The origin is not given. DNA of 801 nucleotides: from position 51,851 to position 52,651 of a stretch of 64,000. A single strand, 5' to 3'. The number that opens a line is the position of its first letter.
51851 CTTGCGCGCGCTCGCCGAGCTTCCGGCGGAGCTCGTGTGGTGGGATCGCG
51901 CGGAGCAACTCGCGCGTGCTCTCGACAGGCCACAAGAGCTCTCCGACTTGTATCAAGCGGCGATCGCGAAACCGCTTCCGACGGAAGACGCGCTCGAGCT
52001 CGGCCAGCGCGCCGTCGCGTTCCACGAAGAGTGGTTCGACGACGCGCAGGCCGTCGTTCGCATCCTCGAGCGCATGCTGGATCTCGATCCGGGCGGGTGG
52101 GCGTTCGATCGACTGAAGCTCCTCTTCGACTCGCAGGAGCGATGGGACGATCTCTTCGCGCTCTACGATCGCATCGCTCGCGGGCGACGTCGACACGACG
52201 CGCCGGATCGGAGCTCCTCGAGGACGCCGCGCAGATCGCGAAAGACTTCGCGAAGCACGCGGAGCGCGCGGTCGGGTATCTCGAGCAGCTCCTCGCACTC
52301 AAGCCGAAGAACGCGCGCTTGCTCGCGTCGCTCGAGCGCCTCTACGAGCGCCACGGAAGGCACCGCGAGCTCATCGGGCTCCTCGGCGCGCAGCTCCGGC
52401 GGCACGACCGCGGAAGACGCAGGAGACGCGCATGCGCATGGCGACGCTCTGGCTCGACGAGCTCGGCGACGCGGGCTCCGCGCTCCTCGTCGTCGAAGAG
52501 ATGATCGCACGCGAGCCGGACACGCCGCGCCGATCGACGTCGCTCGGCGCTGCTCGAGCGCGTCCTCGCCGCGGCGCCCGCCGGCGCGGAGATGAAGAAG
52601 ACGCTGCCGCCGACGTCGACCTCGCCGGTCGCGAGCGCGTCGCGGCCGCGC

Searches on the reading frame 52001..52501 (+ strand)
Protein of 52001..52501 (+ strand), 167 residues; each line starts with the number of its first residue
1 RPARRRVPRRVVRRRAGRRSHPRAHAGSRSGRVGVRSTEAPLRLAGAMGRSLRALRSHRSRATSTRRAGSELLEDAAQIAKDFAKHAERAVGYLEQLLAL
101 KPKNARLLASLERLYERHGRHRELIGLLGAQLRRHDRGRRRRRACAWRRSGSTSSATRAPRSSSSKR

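Call 29: search_protein_families(library=pfam, proteins=[window:52001-52501:+], max_evalue=0.01)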
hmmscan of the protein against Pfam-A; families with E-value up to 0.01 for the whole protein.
window:52001-52501:+ (167 aa): 1 family
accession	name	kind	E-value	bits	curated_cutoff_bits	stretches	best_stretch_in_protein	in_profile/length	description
PF13176.12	TPR_7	-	0.0007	19.9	27.9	0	108-139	2-32/36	Tetratricopeptide repeat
